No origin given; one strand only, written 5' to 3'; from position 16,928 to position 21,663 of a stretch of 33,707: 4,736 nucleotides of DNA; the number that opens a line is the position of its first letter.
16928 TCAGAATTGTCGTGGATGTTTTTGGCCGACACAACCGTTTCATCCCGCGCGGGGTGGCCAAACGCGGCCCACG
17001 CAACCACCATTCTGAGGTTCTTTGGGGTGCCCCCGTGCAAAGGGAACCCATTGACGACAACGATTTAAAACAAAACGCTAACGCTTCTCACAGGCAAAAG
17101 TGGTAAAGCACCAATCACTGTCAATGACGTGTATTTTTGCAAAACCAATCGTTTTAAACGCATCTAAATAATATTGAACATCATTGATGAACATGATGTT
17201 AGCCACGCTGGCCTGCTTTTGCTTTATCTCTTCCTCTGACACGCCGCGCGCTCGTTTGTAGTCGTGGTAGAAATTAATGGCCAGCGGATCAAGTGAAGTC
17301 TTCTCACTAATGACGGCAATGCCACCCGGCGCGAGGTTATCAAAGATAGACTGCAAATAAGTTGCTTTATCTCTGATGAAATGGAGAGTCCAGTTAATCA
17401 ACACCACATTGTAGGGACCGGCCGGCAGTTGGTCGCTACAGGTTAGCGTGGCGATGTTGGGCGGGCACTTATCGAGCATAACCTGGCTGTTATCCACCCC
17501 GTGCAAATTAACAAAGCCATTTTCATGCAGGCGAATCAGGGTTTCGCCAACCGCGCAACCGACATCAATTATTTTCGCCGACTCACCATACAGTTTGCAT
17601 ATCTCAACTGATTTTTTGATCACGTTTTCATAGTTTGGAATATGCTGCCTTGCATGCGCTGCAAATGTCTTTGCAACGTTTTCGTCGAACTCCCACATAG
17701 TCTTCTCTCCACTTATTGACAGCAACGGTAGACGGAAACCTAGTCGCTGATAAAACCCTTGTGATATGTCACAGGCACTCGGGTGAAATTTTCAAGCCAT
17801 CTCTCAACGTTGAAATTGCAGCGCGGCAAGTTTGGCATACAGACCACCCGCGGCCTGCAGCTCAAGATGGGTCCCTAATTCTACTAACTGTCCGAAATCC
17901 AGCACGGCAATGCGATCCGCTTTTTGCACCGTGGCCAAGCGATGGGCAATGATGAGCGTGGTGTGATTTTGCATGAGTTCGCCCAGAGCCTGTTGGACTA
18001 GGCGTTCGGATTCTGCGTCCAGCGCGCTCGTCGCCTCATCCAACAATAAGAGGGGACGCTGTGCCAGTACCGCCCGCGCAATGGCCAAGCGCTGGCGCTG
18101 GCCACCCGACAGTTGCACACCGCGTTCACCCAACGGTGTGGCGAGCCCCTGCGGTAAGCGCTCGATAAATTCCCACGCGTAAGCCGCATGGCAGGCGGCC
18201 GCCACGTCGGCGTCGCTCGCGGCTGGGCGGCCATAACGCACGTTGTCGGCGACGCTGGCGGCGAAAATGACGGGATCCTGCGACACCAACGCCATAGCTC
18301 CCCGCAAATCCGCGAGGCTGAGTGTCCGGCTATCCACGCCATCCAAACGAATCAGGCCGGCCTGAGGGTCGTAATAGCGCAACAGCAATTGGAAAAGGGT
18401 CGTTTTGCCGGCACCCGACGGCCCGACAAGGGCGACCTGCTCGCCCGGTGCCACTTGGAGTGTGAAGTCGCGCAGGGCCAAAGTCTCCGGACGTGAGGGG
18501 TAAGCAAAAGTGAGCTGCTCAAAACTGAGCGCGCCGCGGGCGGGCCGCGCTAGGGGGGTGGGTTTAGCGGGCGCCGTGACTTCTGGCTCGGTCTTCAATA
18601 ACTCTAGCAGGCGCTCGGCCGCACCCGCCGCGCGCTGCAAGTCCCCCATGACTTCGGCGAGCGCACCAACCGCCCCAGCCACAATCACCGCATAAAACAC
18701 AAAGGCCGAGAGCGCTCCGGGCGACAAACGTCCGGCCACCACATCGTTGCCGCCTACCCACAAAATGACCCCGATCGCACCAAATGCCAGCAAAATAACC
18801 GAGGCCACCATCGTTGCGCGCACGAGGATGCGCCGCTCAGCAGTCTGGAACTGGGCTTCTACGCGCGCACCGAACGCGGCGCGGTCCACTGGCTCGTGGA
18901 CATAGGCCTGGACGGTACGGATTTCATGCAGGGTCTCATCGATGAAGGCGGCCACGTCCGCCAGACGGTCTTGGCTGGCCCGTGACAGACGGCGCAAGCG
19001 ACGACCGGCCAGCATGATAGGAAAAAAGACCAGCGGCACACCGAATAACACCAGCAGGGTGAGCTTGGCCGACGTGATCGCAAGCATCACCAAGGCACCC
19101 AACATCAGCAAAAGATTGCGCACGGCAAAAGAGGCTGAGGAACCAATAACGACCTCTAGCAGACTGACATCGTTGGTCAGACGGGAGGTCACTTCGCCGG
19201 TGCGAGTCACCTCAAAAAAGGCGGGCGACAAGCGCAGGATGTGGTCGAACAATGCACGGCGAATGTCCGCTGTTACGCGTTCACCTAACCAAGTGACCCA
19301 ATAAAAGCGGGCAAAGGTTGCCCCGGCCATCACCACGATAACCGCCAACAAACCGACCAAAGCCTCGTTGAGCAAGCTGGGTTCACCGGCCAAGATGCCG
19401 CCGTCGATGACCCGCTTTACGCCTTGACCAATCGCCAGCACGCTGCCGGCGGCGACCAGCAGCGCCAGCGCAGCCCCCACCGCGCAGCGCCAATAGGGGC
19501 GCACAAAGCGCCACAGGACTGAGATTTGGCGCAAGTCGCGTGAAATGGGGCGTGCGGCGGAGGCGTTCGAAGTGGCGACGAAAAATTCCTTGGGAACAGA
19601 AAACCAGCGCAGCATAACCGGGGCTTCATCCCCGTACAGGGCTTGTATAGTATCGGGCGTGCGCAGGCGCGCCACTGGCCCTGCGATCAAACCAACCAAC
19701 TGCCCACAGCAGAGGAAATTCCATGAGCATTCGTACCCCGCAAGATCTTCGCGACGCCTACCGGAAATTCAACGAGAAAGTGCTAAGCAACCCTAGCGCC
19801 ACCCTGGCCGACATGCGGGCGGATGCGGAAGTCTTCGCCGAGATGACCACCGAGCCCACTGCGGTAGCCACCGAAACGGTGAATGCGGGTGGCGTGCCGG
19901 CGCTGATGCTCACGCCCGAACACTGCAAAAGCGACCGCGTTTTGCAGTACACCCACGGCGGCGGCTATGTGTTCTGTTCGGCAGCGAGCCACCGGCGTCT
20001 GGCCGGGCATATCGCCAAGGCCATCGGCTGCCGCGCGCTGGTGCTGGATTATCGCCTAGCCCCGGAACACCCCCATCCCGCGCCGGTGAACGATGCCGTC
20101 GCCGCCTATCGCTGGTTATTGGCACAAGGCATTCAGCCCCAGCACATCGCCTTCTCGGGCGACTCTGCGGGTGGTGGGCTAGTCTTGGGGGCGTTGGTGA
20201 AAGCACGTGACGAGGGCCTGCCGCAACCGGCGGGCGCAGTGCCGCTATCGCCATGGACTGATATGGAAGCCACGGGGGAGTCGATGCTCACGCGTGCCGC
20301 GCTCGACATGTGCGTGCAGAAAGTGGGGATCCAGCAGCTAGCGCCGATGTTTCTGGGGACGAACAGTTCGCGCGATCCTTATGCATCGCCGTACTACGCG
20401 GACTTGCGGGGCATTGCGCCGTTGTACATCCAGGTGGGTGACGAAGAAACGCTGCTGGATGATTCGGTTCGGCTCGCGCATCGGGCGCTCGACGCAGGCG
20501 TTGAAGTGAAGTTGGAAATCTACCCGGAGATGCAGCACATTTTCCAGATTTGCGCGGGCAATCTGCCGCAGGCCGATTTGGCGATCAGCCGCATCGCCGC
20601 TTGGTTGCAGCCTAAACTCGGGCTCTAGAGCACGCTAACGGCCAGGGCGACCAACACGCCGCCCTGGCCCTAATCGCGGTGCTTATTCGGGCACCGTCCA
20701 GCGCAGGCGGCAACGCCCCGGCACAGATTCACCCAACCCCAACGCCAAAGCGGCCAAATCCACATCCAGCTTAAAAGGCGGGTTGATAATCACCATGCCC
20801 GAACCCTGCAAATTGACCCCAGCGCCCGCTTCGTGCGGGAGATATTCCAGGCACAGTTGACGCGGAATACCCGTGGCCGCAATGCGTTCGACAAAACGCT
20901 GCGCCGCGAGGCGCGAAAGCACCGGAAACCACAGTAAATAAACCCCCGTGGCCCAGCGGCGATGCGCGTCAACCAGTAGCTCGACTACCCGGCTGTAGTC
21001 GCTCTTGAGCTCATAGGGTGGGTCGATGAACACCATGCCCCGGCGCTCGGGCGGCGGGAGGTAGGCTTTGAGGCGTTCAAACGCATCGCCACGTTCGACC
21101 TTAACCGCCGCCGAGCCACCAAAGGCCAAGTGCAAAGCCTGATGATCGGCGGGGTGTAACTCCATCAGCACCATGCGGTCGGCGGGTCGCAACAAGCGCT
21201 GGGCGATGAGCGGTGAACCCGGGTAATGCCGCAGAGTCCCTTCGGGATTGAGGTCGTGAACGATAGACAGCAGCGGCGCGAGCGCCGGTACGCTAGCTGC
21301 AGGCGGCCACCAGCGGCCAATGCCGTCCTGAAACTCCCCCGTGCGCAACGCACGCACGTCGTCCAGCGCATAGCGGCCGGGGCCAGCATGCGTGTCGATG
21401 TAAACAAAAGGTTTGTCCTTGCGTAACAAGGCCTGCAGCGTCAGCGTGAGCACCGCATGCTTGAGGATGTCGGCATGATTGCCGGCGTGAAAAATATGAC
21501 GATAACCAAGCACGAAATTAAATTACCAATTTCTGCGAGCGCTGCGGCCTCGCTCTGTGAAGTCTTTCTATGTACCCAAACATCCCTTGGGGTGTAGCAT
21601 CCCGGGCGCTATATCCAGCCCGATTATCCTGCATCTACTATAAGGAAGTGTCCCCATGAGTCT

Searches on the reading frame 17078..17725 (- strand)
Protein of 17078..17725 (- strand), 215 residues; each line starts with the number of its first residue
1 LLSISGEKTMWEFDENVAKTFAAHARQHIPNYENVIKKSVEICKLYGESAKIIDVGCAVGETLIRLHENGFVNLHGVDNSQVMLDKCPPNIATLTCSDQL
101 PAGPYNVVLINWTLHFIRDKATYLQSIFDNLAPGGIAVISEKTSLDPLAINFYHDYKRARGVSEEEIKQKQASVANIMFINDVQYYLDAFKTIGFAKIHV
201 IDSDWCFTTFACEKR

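Call 51: search_protein_families(library=pfam, proteins=[window:17078-17725:-], max_evalue=0.00001)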
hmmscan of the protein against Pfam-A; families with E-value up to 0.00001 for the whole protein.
window:17078-17725:- (215 aa): 5 families
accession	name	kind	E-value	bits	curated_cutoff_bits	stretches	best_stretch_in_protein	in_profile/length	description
PF13489.12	Methyltransf_23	-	3.8e-12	46.7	27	1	48-146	22-123/164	Methyltransferase domain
PF13847.12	Methyltransf_31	-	1.3e-09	38.3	27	1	50-154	5-120/145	Methyltransferase domain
PF08242.18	Methyltransf_12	-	1.3e-08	35.9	30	1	53-136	1-97/98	Methyltransferase domain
PF13649.12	Methyltransf_25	-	1.7e-08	35.4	27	1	52-135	1-97/97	Methyltransferase domain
PF08241.18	Methyltransf_11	-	2.4e-08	34.9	21.2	1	53-139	1-95/95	Methyltransferase domain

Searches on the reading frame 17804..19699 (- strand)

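Call 51: search_protein_families(library=pfam, proteins=[window:17804-19699:-], max_evalue=0.00001)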
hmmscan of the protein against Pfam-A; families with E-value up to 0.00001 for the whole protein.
window:17804-19699:- (631 aa): 3 families
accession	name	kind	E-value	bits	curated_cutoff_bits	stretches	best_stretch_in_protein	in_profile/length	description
PF00664.28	ABC_membrane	-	6.9e-44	151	28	1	79-343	7-273/274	ABC transporter transmembrane region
PF00005.33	ABC_tran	-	1.5e-30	107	25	1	409-558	1-137/137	ABC transporter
PF02463.25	SMC_N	-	8.2e-09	35.6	40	1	529-598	136-209/220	RecF/RecN/SMC N terminal domain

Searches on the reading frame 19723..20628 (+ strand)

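Call 51: search_protein_families(library=pfam, proteins=[window:19723-20628:+], max_evalue=0.00001)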
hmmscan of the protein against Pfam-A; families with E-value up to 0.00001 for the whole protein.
window:19723-20628:+ (301 aa): 3 families
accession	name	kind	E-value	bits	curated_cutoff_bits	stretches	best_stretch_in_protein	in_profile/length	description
PF07859.19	Abhydrolase_3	-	2.4e-55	188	25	1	76-275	3-209/210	alpha/beta hydrolase fold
PF10340.15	Say1_Mug180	-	1.1e-11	44.7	21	1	67-212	118-271/374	Steryl acetyl hydrolase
PF20434.5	BD-FAE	-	6.2e-08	32.9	26.8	1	69-175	11-115/215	BD-FAE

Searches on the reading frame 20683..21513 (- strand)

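Call 51: search_protein_families(library=pfam, proteins=[window:20683-21513:-], max_evalue=0.00001)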
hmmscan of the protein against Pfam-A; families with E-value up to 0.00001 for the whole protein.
window:20683-21513:- (276 aa): 1 family
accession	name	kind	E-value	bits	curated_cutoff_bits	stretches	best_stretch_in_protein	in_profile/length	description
PF04378.19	RsmJ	-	9.2e-67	225.4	27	1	33-256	1-224/245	Ribosomal RNA large subunit methyltransferase D, RlmJ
